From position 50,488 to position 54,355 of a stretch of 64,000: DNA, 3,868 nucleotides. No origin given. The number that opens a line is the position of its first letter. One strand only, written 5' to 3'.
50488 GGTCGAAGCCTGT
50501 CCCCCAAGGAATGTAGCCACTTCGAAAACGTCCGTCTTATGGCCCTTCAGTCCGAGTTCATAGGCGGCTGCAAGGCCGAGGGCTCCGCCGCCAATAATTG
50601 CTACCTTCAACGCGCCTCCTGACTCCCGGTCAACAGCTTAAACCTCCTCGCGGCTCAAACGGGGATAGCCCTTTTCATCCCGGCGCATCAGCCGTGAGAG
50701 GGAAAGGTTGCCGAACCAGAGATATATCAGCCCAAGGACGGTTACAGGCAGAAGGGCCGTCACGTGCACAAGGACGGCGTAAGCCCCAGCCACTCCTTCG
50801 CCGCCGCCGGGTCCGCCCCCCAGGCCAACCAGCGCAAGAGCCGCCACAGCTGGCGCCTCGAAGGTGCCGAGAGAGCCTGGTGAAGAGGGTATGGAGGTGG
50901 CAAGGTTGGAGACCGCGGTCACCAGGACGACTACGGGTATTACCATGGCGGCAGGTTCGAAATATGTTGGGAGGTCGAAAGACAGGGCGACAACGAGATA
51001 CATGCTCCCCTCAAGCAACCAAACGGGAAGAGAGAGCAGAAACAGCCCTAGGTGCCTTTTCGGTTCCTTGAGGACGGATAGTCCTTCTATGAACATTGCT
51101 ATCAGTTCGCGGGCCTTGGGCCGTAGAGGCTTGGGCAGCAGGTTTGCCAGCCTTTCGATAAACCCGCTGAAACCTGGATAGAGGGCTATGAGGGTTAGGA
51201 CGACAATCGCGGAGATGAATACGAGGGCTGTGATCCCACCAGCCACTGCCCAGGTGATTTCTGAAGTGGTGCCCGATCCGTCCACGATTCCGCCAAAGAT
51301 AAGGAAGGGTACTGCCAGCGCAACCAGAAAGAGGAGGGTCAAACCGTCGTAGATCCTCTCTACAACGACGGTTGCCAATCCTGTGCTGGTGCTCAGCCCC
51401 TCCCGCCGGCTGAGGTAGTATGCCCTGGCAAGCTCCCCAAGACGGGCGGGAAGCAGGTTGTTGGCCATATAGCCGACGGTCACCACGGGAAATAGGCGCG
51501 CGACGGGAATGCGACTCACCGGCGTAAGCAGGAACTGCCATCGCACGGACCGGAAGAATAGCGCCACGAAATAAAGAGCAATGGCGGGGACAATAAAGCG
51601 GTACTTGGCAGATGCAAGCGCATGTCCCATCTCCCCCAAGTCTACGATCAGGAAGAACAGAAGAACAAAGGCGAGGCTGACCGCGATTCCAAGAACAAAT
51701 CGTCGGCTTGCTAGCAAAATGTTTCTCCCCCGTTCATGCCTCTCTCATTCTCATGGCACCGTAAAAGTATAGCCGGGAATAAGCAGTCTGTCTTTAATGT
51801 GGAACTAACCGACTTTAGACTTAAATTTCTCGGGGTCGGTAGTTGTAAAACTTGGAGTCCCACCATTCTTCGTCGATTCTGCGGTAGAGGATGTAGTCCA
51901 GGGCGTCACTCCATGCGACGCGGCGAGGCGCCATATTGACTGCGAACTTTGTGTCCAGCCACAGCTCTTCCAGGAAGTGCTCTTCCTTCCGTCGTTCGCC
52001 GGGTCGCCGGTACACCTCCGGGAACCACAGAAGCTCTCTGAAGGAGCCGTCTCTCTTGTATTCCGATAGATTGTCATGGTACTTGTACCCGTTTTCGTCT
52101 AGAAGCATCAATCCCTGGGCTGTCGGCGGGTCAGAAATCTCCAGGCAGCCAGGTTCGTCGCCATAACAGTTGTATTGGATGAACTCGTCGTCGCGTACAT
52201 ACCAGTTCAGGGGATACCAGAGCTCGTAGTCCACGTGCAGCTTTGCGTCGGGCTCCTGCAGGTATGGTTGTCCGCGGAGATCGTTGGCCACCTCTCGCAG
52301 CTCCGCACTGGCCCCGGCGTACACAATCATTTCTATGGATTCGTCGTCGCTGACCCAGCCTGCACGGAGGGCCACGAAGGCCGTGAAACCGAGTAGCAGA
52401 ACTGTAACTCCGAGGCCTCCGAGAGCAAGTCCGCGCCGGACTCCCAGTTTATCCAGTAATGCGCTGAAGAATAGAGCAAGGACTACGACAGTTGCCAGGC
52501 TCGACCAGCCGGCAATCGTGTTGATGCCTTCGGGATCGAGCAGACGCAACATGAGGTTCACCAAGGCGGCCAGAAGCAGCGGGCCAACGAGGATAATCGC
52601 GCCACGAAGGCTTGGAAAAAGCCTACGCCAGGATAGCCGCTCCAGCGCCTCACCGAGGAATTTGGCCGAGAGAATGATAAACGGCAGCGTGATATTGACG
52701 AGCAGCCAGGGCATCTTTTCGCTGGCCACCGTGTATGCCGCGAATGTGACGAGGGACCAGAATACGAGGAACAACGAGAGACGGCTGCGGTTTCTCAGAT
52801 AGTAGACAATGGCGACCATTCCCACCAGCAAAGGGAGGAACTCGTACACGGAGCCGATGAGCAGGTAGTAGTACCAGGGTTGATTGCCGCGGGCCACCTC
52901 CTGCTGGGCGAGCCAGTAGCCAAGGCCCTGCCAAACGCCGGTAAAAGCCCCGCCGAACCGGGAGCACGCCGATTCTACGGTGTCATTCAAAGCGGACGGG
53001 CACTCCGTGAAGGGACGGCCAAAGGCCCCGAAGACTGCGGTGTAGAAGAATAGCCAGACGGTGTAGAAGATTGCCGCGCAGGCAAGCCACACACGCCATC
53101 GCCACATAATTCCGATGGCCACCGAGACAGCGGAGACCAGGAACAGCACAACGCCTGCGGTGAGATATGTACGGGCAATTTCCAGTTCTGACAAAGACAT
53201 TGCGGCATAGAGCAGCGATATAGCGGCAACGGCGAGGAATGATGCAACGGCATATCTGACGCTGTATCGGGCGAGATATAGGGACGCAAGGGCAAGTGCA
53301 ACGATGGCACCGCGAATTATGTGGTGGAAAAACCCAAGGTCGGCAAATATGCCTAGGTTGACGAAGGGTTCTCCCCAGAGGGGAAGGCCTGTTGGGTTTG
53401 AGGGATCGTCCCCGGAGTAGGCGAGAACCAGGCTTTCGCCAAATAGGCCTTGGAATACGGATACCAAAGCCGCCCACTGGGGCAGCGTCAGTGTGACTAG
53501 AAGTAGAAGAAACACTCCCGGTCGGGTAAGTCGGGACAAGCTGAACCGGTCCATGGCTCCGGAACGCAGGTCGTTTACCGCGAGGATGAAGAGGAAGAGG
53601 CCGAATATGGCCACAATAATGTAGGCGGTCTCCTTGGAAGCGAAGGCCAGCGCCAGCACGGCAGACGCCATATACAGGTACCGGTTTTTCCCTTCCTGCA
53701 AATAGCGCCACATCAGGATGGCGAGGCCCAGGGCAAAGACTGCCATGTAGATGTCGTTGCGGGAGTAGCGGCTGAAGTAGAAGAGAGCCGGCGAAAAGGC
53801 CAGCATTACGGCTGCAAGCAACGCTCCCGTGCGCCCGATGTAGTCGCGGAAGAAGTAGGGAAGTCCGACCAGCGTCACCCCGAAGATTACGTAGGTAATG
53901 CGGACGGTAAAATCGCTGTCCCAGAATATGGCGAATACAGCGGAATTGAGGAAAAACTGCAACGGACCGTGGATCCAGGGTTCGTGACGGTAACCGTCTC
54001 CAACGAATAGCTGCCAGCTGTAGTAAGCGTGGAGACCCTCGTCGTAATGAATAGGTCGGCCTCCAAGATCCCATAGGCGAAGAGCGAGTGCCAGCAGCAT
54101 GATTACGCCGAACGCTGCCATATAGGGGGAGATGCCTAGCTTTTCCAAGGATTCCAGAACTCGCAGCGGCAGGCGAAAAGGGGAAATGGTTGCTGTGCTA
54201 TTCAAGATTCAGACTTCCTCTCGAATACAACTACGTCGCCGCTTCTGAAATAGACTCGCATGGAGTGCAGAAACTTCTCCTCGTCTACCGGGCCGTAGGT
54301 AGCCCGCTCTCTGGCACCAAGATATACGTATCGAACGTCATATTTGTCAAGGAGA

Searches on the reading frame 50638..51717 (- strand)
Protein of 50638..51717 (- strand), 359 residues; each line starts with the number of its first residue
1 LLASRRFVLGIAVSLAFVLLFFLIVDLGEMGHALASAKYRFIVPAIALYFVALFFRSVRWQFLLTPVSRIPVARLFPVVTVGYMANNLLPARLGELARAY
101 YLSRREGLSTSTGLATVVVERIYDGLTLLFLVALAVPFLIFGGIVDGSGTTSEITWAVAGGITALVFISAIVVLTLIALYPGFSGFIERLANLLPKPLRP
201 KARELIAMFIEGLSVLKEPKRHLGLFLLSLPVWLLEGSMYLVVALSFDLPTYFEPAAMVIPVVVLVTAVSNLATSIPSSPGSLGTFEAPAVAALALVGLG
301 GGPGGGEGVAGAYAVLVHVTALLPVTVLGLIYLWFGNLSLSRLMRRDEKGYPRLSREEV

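Call 87: search_protein_families(library=pfam, proteins=[window:50638-51717:-], max_evalue=0.00001)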
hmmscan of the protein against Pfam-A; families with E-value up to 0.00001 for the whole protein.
window:50638-51717:- (359 aa): 1 family
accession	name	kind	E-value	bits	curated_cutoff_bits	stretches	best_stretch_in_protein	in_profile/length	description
PF03706.18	LPG_synthase_TM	-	6.2e-54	183.9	33.4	1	8-329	2-302/302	Lysylphosphatidylglycerol synthase TM region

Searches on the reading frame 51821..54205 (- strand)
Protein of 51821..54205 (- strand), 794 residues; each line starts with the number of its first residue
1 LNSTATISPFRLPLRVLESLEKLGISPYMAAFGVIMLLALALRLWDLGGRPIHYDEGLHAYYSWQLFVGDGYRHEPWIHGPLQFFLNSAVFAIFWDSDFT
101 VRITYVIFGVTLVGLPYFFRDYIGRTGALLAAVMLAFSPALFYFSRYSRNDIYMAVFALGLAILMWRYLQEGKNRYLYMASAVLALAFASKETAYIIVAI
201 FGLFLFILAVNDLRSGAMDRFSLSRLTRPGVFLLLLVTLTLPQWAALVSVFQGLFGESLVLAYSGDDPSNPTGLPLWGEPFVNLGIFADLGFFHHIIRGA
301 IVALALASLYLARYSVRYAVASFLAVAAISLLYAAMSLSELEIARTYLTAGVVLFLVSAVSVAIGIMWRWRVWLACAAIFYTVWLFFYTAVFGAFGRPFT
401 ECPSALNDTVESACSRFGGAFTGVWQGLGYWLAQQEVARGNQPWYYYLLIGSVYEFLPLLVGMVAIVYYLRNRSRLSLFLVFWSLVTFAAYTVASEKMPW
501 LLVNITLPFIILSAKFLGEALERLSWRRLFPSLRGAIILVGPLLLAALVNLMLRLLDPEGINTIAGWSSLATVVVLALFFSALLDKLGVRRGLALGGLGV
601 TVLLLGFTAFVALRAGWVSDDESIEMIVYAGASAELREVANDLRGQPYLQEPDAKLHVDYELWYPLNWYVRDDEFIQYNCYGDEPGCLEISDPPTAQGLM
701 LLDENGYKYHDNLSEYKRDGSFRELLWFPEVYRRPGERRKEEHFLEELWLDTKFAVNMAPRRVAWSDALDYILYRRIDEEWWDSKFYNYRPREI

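Call 87: search_protein_families(library=pfam, proteins=[window:51821-54205:-], max_evalue=0.00001)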
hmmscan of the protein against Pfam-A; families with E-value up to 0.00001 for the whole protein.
window:51821-54205:- (794 aa): 1 family
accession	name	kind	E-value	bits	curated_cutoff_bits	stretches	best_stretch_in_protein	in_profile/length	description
PF13231.12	PMT_2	-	1.8e-14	54.7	26.1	1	79-208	2-132/160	Dolichyl-phosphate-mannose-protein mannosyltransferase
